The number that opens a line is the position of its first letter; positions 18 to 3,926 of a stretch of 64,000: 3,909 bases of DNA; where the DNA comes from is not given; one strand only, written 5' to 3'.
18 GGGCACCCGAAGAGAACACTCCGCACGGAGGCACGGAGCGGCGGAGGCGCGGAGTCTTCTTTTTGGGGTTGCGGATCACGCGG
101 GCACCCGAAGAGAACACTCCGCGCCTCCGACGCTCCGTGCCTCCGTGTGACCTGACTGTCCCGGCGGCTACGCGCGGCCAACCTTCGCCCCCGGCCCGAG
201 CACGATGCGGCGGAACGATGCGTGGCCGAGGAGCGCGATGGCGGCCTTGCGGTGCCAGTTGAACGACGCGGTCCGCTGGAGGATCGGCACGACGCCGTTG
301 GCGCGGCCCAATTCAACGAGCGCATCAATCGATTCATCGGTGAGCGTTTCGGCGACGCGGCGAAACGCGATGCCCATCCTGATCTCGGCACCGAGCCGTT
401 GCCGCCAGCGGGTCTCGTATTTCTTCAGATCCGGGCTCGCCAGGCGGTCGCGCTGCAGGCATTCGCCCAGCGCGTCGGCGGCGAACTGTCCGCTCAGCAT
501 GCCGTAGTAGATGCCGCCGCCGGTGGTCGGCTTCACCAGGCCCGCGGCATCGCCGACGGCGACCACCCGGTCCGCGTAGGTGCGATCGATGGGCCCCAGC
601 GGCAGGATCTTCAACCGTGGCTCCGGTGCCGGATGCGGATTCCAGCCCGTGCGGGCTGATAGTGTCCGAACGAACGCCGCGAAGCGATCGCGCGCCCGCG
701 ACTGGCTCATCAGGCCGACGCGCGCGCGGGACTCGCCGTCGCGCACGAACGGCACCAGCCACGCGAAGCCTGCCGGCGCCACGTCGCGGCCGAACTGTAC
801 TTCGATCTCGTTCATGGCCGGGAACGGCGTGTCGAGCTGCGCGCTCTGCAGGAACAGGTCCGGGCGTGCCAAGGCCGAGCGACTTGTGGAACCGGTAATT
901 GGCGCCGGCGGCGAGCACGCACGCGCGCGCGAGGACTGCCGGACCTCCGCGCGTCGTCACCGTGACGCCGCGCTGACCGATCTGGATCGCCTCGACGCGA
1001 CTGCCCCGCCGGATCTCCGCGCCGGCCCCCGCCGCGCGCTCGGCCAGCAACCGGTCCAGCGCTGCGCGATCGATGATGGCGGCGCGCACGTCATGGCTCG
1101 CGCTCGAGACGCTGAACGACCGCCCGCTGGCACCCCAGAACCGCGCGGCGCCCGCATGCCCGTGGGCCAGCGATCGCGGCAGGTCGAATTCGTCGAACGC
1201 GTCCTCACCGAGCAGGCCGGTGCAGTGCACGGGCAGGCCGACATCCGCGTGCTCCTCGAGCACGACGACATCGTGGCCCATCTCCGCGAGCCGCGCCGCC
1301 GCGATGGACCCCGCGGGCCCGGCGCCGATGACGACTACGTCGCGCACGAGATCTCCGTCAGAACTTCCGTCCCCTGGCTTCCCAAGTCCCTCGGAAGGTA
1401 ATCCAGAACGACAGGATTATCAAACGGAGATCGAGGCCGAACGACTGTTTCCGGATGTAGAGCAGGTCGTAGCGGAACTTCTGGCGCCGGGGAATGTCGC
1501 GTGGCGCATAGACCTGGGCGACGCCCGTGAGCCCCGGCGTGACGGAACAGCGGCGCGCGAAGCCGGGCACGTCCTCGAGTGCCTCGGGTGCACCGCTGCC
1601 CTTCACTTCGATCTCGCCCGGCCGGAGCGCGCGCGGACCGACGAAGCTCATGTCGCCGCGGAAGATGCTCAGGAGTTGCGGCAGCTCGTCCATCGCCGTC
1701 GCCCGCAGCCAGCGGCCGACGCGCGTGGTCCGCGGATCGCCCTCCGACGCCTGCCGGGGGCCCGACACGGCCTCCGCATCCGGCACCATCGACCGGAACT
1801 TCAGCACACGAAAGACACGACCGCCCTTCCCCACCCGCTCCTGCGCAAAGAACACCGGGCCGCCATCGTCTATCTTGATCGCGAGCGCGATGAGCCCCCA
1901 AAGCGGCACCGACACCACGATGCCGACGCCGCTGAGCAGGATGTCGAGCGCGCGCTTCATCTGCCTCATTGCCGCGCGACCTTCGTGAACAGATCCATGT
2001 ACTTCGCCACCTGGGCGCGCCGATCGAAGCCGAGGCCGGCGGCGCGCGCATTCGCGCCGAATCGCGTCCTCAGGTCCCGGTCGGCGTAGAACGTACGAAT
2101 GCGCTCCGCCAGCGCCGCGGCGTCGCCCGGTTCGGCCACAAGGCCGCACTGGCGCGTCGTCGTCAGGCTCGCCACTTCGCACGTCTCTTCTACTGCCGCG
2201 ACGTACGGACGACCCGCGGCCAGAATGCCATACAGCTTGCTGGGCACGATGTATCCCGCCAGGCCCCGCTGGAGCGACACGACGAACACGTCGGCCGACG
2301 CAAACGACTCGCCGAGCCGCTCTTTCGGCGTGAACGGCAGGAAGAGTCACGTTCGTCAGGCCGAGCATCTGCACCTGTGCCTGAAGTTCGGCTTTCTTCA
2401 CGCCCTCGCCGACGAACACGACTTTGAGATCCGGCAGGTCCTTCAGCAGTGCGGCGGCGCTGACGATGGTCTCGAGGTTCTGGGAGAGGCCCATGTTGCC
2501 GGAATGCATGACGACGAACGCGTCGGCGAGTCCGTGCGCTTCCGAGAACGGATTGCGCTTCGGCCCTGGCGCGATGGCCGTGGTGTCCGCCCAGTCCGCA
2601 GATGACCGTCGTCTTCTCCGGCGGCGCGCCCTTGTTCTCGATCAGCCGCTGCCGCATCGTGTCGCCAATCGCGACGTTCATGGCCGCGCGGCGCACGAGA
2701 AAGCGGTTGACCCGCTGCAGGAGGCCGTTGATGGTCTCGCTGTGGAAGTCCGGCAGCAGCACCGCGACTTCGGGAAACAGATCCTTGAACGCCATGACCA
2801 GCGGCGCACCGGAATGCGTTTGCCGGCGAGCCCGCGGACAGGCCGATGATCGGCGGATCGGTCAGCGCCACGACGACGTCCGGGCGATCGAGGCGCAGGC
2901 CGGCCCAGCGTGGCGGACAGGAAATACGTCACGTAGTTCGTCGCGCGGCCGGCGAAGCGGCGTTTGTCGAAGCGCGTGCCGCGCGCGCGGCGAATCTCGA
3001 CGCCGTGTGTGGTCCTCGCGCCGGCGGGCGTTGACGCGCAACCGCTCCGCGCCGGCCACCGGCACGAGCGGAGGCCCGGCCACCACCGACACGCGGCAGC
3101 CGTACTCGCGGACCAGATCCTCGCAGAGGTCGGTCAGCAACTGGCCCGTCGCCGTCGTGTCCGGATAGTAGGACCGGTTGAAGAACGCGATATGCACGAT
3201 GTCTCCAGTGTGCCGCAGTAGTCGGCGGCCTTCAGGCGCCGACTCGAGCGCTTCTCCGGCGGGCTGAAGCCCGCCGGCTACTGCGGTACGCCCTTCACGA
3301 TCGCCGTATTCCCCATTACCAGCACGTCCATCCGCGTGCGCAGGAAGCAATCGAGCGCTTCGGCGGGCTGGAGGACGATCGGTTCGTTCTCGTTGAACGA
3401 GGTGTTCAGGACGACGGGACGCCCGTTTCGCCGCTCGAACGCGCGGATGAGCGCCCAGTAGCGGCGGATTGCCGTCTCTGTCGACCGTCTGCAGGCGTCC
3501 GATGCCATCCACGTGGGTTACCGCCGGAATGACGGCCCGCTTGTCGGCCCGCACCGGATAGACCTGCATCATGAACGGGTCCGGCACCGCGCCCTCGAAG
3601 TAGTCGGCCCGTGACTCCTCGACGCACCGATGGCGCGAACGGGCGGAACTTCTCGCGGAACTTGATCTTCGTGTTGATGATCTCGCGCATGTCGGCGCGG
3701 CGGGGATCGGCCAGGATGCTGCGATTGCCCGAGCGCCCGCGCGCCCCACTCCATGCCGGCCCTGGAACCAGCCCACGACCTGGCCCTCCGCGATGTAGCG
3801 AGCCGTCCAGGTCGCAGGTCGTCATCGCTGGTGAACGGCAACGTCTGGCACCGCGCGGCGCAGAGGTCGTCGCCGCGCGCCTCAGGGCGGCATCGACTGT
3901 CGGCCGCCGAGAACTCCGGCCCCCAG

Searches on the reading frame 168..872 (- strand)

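Call 52: search_protein_families(library=pfam, proteins=[window:168-872:-], max_evalue=0.001)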
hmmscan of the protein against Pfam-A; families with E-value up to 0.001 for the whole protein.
window:168-872:- (234 aa): 2 families
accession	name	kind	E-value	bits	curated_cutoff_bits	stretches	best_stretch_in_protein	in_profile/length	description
PF05834.18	Lycopene_cycl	-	2.6e-05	23.9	23.4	1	76-172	229-320/380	Lycopene cyclase protein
PF04820.20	Trp_halogenase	-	0.00071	19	21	1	34-160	260-375/458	Tryptophan halogenase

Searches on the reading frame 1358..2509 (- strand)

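Call 52: search_protein_families(library=pfam, proteins=[window:1358-2509:-], max_evalue=0.001)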
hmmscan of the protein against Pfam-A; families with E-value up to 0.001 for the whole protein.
window:1358-2509:- (383 aa): 2 families
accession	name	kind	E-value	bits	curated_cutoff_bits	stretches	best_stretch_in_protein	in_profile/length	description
PF02397.22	Bac_transf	-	2.7e-57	193.6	27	1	185-372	1-178/179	Bacterial sugar transferase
PF00534.26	Glycos_transf_1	-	0.00041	20.4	26.4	1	4-53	22-73/172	Glycosyl transferases group 1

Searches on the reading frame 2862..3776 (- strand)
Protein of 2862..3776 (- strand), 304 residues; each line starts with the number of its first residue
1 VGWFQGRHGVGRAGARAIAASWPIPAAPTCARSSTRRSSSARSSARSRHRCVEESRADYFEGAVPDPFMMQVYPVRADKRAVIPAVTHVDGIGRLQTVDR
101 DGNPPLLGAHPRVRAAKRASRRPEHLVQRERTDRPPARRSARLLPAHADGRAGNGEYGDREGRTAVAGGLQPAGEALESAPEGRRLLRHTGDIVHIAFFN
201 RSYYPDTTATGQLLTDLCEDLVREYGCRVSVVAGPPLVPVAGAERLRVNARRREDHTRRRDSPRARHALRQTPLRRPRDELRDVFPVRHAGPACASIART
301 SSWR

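Call 52: search_protein_families(library=pfam, proteins=[window:2862-3776:-], max_evalue=0.001)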
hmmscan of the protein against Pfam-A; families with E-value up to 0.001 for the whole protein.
window:2862-3776:- (304 aa): 1 family
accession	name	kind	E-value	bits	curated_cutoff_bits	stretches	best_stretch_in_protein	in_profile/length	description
PF16861.10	Carbam_trans_C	-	4.4e-12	46.3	27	1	2-105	11-113/170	Carbamoyltransferase C-terminus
